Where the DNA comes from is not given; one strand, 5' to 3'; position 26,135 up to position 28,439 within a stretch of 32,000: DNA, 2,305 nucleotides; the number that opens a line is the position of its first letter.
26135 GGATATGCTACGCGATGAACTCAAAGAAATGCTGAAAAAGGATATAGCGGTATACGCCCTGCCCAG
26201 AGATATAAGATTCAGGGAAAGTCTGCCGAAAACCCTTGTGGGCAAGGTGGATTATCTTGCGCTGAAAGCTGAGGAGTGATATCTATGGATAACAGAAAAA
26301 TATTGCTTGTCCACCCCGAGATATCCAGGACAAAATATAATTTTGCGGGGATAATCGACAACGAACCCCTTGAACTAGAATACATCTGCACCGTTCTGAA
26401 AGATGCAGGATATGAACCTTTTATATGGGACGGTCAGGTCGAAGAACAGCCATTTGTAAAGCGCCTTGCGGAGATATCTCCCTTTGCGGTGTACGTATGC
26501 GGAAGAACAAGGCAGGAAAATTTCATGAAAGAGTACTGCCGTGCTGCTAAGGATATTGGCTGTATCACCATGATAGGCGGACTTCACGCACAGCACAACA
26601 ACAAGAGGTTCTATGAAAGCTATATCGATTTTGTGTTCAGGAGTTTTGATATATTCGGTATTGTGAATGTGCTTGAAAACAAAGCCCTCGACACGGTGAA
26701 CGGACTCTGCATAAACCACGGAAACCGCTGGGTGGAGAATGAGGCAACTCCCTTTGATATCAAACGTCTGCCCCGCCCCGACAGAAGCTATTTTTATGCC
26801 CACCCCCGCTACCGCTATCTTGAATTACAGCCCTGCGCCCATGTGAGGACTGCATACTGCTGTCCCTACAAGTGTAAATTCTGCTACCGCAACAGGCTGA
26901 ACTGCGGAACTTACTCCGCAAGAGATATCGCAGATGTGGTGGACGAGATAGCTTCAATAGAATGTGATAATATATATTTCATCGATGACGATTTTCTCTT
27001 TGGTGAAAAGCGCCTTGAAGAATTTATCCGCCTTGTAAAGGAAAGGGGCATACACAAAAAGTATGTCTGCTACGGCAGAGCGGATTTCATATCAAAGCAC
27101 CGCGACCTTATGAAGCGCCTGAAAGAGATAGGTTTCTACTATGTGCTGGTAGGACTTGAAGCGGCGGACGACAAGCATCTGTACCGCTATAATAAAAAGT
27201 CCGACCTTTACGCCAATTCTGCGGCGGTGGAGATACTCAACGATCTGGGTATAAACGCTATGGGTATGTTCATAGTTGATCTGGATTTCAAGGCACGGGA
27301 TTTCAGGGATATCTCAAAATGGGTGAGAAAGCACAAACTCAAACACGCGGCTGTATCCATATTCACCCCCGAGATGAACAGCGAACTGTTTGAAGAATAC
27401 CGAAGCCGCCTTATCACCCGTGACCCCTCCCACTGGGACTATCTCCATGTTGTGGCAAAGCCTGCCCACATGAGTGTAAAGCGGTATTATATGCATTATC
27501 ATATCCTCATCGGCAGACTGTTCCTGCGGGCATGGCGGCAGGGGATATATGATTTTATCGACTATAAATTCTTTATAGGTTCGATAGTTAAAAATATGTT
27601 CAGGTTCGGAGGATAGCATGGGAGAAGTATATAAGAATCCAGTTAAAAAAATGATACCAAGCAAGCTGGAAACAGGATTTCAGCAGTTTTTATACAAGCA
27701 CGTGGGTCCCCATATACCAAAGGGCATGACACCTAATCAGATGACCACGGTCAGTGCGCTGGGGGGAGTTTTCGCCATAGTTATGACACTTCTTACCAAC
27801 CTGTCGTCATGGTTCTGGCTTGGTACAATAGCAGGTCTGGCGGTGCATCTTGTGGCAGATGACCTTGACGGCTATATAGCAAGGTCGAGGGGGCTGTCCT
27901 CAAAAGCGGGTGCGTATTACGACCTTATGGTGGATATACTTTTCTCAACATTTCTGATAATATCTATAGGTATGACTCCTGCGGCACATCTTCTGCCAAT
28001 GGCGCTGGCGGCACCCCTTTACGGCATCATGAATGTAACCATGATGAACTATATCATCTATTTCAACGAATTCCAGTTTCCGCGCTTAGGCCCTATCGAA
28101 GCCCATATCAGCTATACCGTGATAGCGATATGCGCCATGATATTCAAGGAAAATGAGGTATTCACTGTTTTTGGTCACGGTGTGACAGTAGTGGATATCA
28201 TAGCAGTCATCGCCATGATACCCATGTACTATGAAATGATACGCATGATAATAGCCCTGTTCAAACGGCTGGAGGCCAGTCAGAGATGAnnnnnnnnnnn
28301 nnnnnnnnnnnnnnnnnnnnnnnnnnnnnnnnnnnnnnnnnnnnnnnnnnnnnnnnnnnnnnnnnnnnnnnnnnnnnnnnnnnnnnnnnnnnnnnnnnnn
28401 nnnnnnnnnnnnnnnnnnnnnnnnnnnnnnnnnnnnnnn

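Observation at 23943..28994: Tightly coupled five-gene lipid-type operon combining a B12-radical SAM enzyme with phospholipid-building enzymes, a candidate pathway for an unusual lipid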

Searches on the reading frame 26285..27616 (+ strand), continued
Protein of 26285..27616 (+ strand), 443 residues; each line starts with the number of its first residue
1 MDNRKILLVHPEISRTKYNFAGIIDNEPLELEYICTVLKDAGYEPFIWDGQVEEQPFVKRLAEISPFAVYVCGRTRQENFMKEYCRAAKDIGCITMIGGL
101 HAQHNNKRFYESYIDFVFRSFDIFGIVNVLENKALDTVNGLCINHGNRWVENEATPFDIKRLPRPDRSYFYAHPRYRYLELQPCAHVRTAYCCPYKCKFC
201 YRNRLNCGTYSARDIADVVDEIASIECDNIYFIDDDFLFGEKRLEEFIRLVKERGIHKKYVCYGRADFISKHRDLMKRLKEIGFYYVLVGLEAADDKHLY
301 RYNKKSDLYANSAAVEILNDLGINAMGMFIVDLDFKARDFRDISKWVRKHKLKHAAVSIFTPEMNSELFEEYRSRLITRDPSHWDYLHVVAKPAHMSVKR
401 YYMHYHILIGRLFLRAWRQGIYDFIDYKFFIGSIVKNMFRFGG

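Call 79: predict_structure(alignment_id=A6)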
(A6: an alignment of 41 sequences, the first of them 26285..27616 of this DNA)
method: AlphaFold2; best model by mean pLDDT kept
length: 443 residues; sequences in the alignment: 41
mean_pLDDT: 91.1   pTM: 0.90
mean pLDDT of the five models: 91.1, 90.3, 88.7, 86.9, 81.5
residues with pLDDT >= 90: 314; 70-90: 113; 50-70: 10; < 50: 6
segments of 3 or more residues with pLDDT < 50: 17-19
pLDDT, mean of each block of 10 residues (from residue 1): 90 64 70 98 96 91 98 92 98 96 93 97 96 95 95 96 95 86 93 84 90 96 96 87 97 98 93 98 95 85 82 96 94 93 95 91 87 91 85 93 93 92 85 84 51
secondary structure, 60 per line:
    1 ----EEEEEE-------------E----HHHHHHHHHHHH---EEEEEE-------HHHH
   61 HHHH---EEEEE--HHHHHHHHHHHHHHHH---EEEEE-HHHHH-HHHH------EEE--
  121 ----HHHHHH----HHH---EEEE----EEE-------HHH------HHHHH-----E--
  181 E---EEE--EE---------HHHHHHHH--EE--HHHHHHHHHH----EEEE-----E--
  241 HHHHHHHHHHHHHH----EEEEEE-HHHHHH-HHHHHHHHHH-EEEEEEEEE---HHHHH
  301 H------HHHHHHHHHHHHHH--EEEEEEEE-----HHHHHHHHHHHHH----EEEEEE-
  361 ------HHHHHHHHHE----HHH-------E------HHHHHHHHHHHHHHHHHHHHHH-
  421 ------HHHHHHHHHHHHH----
elements in order: E5-10 H29-40 E44-49 H57-64 E68-72 H75-90 E94-98 H100-104 H106-109 E116-118 H125-130 E141-144 E149-151 H168-172 E185-187 H201-208 H215-224 E229-232 H241-254 E259-264 H266-271 H273-282 E284-292 H296-301 H308-321 E324-331 H337-349 E354-359 H367-375 H398-419 H427-439

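Call 81: fold_search(model_id=the predicted structure, library=pdb)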
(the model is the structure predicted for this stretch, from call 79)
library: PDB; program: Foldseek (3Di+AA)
matches with E <= 10: 1734; with E <= 0.001: 73
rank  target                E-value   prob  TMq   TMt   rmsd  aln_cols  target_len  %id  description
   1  9ccb                  2.2e-19  1.00  0.70  0.74   5.2       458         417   14  X-ray crystal structure of methyl-coenzyme M reductase glutamine methylase (MgmA) from Methanothermobacter marburgensis  (released 2025-01-01)
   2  5ul4                  9.5e-19  1.00  0.74  0.47   4.6       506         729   14  Structure of Cobalamin-dependent S-adenosylmethionine radical enzyme OxsB with aqua-cobalamin and S-adenosylmethionine b (released 2017-04-19)
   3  5ul3                  1.2e-18  1.00  0.72  0.46   4.9       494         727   16  Structure of Cobalamin-dependent S-adenosylmethionine radical enzyme OxsB with aqua-cobalamin bound (released 2017-04-19)
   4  6wte_B                8.9e-18  1.00  0.70  0.60   5.6       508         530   16  Structure of radical S-adenosylmethionine methyltransferase, TsrM, from Kitasatospora setae with cobalamin and [4Fe-4S (released 2020-12-23)
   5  6wte_A                9.5e-18  1.00  0.69  0.55   8.5       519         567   16  Structure of radical S-adenosylmethionine methyltransferase, TsrM, from Kitasatospora setae with cobalamin and [4Fe-4S (released 2020-12-23)
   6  6fd2_A                1.9e-17  1.00  0.76  0.74   4.5       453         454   16  Radical SAM 1,2-diol dehydratase AprD4 in complex with its substrate paromamine (released 2018-01-17)
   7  5ul2                  2.4e-17  1.00  0.69  0.44   5.3       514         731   16  Structure of Apo, SeMet-labeled Cobalamin-dependent S-adenosylmethionine radical enzyme OxsB (released 2017-04-19)
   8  6fd2_B                2.9e-17  1.00  0.75  0.73   4.6       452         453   15  Radical SAM 1,2-diol dehydratase AprD4 in complex with its substrate paromamine (released 2018-01-17)
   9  6wtf_A                4.1e-17  1.00  0.69  0.58   5.7       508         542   16  Structure of radical S-adenosylmethionine methyltransferase, TsrM, from Kitasatospora setae with tryptophan substrate  (released 2020-12-23)
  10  6wtf_B                5.4e-17  1.00  0.69  0.58   5.7       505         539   16  Structure of radical S-adenosylmethionine methyltransferase, TsrM, from Kitasatospora setae with tryptophan substrate  (released 2020-12-23)
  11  9n1d                  5.3e-16  1.00  0.74  0.54   4.4       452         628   15  Crystal structure of CysS from Corallococcus sp. CA054B with 5'-deoxyadenosine and methionine bound (released 2026-01-28)
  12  9n1b                  2.3e-15  1.00  0.73  0.53   5.1       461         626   15  Crystal structure of CysS from Corallococcus sp. CA054B with 5'-deoxyadenosine, methionine, and pantetheinylated 3-metho (released 2026-01-28)
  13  9n1c                  3.8e-15  1.00  0.73  0.53   4.7       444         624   15  Crystal structure of CysS from Corallococcus sp. CA054B with 5'-deoxyadenosine, methionine, and pantetheinylated 3-ethox (released 2026-01-28)
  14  9a6d_A                9.1e-13  1.00  0.60  0.59   6.1       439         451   12  Integrative model of MTAB-YVFG by crosslinking MS and deep learning (released 2024-09-18)
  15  7mjx_A                1.5e-11  1.00  0.60  0.60   5.4       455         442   12  MiaB in the complex with 5'-deoxyadenosine, methionine and RNA (released 2021-09-15)
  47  7tol                  9.7e-05  1.00  0.32  0.29   4.5       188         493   15  X-ray crystal structure of glycerol dibiphytanyl glycerol tetraether - macrocyclic archaeol synthase (GDGT-MAS) from Met (released 2022-08-31)
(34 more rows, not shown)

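Call 83: search_protein_families(library=ncbifam, proteins=[L020:4360-5484:-, L020:5486-7504:-, L020:3224-4363:-, L069:14692-16479:+, L069:12686-13564:+, L052:12674-13918:+, L052:13915-14649:+], max_evalue=1e-10)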
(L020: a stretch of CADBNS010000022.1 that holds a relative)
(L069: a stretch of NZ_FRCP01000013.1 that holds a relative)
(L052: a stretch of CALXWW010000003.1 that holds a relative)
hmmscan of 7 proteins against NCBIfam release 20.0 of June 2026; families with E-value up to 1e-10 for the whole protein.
L020:4360-5484:- (374 aa): 14 families
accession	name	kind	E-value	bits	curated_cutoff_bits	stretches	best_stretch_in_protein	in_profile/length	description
TIGR03405.1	Phn_Fe-ADH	equivalog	9.9e-47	159.4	423.7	1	26-353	24-351/355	iron-containing alcohol dehydrogenase PsrA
NF041833.1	Fe_ADH_ErcA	equivalog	3.9e-45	154.6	550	1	9-370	14-381/382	alcohol dehydrogenase-like regulatory protein ErcA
NF007911.0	PRK10624.1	equivalog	8.1e-43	146.8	537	1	3-285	8-296/382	lactaldehyde reductase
TIGR02638.1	lactal_redase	equivalog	2.1e-41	142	523.15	1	3-284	7-296/379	lactaldehyde reductase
NF010378.0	PRK13805.1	equivalog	9.9e-38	129.5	951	1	19-285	478-762/872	bifunctional acetaldehyde-CoA/alcohol dehydrogenase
NF007363.0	PRK09860.1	equivalog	4.1e-35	121.6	581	1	19-279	25-291/383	L-threonine dehydrogenase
NF053866.1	CholDhdGbsBBac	equivalog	4.2e-34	117.8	550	1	15-279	27-300/392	choline dehydrogenase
NF058672.1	4HyButDHCUPNE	equivalog_domain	2.2e-33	116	500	1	14-331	18-334/378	4-hydroxybutyrate dehydrogenase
NF050025.1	SulfAcetaldRedSarD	equivalog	2.7e-32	112.1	700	1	24-366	29-380/385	sulfoacetaldehyde reductase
NF011998.0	PRK15454.1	equivalog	3.5e-30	105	556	1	50-279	74-309/395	ethanolamine utilization ethanol dehydrogenase EutG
NF011717.0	PRK15138.1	equivalog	1.5e-20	73.7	645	1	8-278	14-294/387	alcohol dehydrogenase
TIGR04266.1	NDMA_methanol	equivalog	2.2e-17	63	625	1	23-281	36-304/420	NDMA-dependent methanol dehydrogenase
NF041822.1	daptide_DH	equivalog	1.9e-16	59.9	300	1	82-329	54-319/363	daptide-type RiPP biosynthesis dehydogenase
NF006941.0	PRK09423.1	subfamily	1.2e-12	47.3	336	1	9-193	14-180/367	glycerol dehydrogenase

L020:5486-7504:- (672 aa): 8 families
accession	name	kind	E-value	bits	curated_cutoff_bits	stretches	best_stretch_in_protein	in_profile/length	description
TIGR02320.1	PEP_mutase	equivalog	2.2e-115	384.6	319.55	1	388-671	1-283/284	phosphoenolpyruvate mutase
TIGR02321.1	Pphn_pyruv_hyd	equivalog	3.6e-41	141.2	374.4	1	389-668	8-276/290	phosphonopyruvate hydrolase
TIGR02317.1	prpB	equivalog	1.5e-25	89.9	354.4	1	386-648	3-250/285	methylisocitrate lyase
NF008455.0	PRK11320.1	equivalog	4e-19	68.9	353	1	425-648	39-253/295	methylisocitrate lyase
TIGR03992.1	Arch_glmU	subfamily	2.1e-14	53.2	292.1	1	1-131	1-129/393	bifunctional sugar-1-phosphate nucleotidylyltransferase/acetyltransferase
NF041313.1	UDPGP_AglF_Halo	equivalog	1.4e-12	47.5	400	1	1-122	1-118/234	UTP--glucose-1-phosphate uridylyltransferase AglF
NF041135.1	IPPtranDIPPsyn_Thcocales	equivalog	3.7e-12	46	580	1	1-228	1-209/419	bifunctional L-myo-inositol-1-phosphate cytidylyltransferase/CDP-L-myo-inositol myo-inositolphosphotransferase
TIGR02199.1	rfaE_dom_II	equivalog_domain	1.7e-11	44.1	181.5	1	250-359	20-127/144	D-glycero-beta-D-manno-heptose 1-phosphate adenylyltransferase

L020:3224-4363:- (379 aa): 4 families
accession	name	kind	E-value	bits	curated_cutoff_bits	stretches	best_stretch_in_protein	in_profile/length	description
TIGR03297.1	Ppyr-DeCO2ase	equivalog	7.2e-135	449.6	312.5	1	13-371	1-360/360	phosphonopyruvate decarboxylase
TIGR03846.1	sulfopy_beta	equivalog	4.4e-32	111.4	221.5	1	186-348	1-159/182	sulfopyruvate decarboxylase subunit beta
NF004813.0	PRK06163.1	equivalog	2.2e-21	76.5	240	1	180-346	9-173/202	hypothetical protein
TIGR03845.1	sulfopyru_alph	equivalog_domain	7.6e-18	64.9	147.95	1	12-146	11-139/160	sulfopyruvate decarboxylase subunit alpha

L069:14692-16479:+ (595 aa): 17 families
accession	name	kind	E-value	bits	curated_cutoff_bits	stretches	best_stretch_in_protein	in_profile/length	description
NF041833.1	Fe_ADH_ErcA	equivalog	4.3e-40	138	550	1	268-592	41-378/382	alcohol dehydrogenase-like regulatory protein ErcA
NF010378.0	PRK13805.1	equivalog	1.2e-37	129.3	951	1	249-518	478-762/872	bifunctional acetaldehyde-CoA/alcohol dehydrogenase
TIGR03405.1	Phn_Fe-ADH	equivalog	2.3e-37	128.6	423.7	1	272-529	38-306/355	iron-containing alcohol dehydrogenase PsrA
TIGR02638.1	lactal_redase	equivalog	7.7e-36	123.7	523.15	1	272-592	44-379/379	lactaldehyde reductase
NF007911.0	PRK10624.1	equivalog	5.6e-35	121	537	1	270-592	43-378/382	lactaldehyde reductase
NF053866.1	CholDhdGbsBBac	equivalog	9.8e-33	113.3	550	1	271-592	51-387/392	choline dehydrogenase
NF011998.0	PRK15454.1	equivalog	2.9e-30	105.3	556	1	298-556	90-350/395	ethanolamine utilization ethanol dehydrogenase EutG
NF058672.1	4HyButDHCUPNE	equivalog_domain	2.8e-28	99.2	500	1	273-591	45-373/378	4-hydroxybutyrate dehydrogenase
NF007363.0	PRK09860.1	equivalog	5.2e-25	88.4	581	1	275-535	49-313/383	L-threonine dehydrogenase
NF050025.1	SulfAcetaldRedSarD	equivalog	6.5e-25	87.8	700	1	274-518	47-296/385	sulfoacetaldehyde reductase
TIGR04266.1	NDMA_methanol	equivalog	5e-18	65.1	625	1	285-516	65-306/420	NDMA-dependent methanol dehydrogenase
NF011717.0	PRK15138.1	equivalog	1.3e-17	63.9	645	1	275-522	48-305/387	alcohol dehydrogenase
TIGR03992.1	Arch_glmU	subfamily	3.7e-16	59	292.1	1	1-151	1-149/393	bifunctional sugar-1-phosphate nucleotidylyltransferase/acetyltransferase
NF041822.1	daptide_DH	equivalog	3.8e-15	55.6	300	1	313-533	53-298/363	daptide-type RiPP biosynthesis dehydogenase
NF006941.0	PRK09423.1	subfamily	2.8e-12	46.1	336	1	244-506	12-280/367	glycerol dehydrogenase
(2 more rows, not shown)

L069:12686-13564:+ (292 aa): 5 families
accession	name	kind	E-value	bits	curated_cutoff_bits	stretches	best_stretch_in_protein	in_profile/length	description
TIGR02320.1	PEP_mutase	equivalog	7.3e-108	359.9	319.55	1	13-291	1-281/284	phosphoenolpyruvate mutase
TIGR02321.1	Pphn_pyruv_hyd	equivalog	1.2e-34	119.8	374.4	1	13-287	7-273/290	phosphonopyruvate hydrolase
TIGR02317.1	prpB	equivalog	9.9e-27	93.8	354.4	1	11-270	3-251/285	methylisocitrate lyase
NF008455.0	PRK11320.1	equivalog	3.7e-20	72.3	353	1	13-268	11-252/295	methylisocitrate lyase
TIGR02319.1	CPEP_Pphonmut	equivalog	7.9e-13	48.3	420.05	1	14-249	9-234/294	carboxyvinyl-carboxyphosphonate phosphorylmutase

L052:12674-13918:+ (414 aa): 11 families
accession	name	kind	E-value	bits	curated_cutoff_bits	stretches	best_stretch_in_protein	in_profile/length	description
TIGR00881.1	2A0104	subfamily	1.9e-43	148.9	407.75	1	22-388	3-379/379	phosphoglycerate transporter protein PgtP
NF008661.1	PRK11663.1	subfamily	4.8e-33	114.8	564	1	8-398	24-423/439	MFS transporter family glucose-6-phosphate receptor UhpC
TIGR00712.1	glpT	equivalog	3.7e-29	102.1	632.55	1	10-404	25-436/440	glycerol-3-phosphate transporter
TIGR00893.1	2A0114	subfamily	3.8e-28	98.5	395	1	22-402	2-394/399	D-galactonate transporter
NF047787.1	PhglyTportPgtP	equivalog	1.6e-27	96.4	750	1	6-406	21-438/451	phosphoglycerate transporter PgtP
NF008433.0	PRK11273.1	equivalog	7.5e-26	91.3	748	1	7-407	22-439/452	glycerol-3-phosphate transporter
NF007107.1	PRK09556.1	equivalog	8.1e-19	67.9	497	1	15-333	31-363/469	hexose-6-phosphate:phosphate antiporter UhpT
NF049980.1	SfMCT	equivalog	1e-15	57.4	320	1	38-393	26-377/378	L-lactate MFS transporter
TIGR00880.1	2_A_01_02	superfamily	7.4e-15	55.3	131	0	58-194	3-140/141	multidrug resistance protein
TIGR00890.1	2A0111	subfamily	2.4e-13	49.8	374.85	1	15-401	3-377/377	oxalate/formate antiport family MFS transporter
TIGR00895.1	2A0115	subfamily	1.3e-12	47.4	418.55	0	7-338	10-356/398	aromatic acid/H+ symport family MFS transporter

L052:13915-14649:+ (244 aa): 4 families
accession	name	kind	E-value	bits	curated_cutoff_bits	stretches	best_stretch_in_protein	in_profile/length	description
TIGR03992.1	Arch_glmU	subfamily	8e-17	61.2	292.1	1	1-131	1-130/393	bifunctional sugar-1-phosphate nucleotidylyltransferase/acetyltransferase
NF041135.1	IPPtranDIPPsyn_Thcocales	equivalog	5.3e-13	48.7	580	1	1-122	1-116/419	bifunctional L-myo-inositol-1-phosphate cytidylyltransferase/CDP-L-myo-inositol myo-inositolphosphotransferase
NF041313.1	UDPGP_AglF_Halo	equivalog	7.3e-13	48.5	400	1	1-120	1-120/234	UTP--glucose-1-phosphate uridylyltransferase AglF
NF041173.1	Sug_nt_acttase_Thmprot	equivalog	4.2e-11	42.4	600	1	1-129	1-127/405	bifunctional sugar-1-phosphate nucleotidylyltransferase/acetyltransferase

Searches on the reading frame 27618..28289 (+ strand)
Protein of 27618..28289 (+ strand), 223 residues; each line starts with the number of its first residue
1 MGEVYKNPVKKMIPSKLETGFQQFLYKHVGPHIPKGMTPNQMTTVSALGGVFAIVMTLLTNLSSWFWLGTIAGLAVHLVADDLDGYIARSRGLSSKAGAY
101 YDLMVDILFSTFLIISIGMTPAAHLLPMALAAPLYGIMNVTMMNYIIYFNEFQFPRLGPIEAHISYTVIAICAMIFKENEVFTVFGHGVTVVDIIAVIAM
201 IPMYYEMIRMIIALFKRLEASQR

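Call 3: search_protein_families(library=pfam, proteins=[window:27618-28289:+], max_evalue=0.01)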
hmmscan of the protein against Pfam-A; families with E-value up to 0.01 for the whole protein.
window:27618-28289:+ (223 aa): 1 family
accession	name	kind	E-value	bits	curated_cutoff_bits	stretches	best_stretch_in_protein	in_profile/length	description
PF01066.26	CDP-OH_P_transf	-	1.3e-12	48.8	22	1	38-191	3-138/152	CDP-alcohol phosphatidyltransferase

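Call 4: search_protein_families(library=ncbifam, proteins=[window:27618-28289:+], max_evalue=0.01)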
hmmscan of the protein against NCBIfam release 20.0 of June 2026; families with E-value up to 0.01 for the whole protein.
window:27618-28289:+ (223 aa): 7 families
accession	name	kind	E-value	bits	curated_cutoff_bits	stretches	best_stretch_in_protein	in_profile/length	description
NF040950.1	archin_ph_syn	equivalog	3e-10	40.3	180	1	34-130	21-113/191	archaetidylinositol phosphate synthase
NF045883.1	PIPSynth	equivalog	5.4e-08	32.8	170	1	35-109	21-91/197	phosphatidylinositol phosphate synthase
NF041135.1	IPPtranDIPPsyn_Thcocales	equivalog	6.5e-07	28.7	580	1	32-145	245-351/419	bifunctional L-myo-inositol-1-phosphate cytidylyltransferase/CDP-L-myo-inositol myo-inositolphosphotransferase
NF052561.1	PIPSynBT1523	equivalog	7.8e-05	22.5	350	1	21-114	5-107/232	hypothetical protein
TIGR00560.1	pgsA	equivalog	0.00052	20.6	109.1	1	38-192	3-160/183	CDP-diacylglycerol--glycerol-3-phosphate 3-phosphatidyltransferase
NF053678.1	ClpnSynClsA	equivalog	0.00082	19.6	240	1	46-149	12-108/180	cardiolipin synthase ClsA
TIGR00473.1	pssA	equivalog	0.00094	19.3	107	1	44-134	2-91/153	CDP-diacylglycerol--serine O-phosphatidyltransferase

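Call 47: search_solved_structures(query=window:27618-28289:+, max_evalue=1)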
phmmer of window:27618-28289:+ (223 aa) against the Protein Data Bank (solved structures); distinct sequences matched with E-value up to 1: 5.
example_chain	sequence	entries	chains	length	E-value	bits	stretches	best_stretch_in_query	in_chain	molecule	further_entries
4mnd_A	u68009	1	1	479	0.00033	24.1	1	32-146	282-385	CTP L-myo-inositol-1-phosphate cytidylyltransferase/CDP-L-myo-inositol myo-inositolphospho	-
4o6m_A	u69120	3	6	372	0.002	21.6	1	36-137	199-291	AF2299, a CDP-alcohol phosphotransferase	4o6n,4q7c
7b1k_A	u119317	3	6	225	0.094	16.1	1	54-108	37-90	CDP-diacylglycerol--serine O-phosphatidyltransferase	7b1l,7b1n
8gyw_B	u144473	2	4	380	0.31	14.4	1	30-116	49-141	Choline/ethanolaminephosphotransferase 1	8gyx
7pow_A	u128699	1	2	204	0.98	12.8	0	55-108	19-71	CDP-diacylglycerol--serine O-phosphatidyltransferase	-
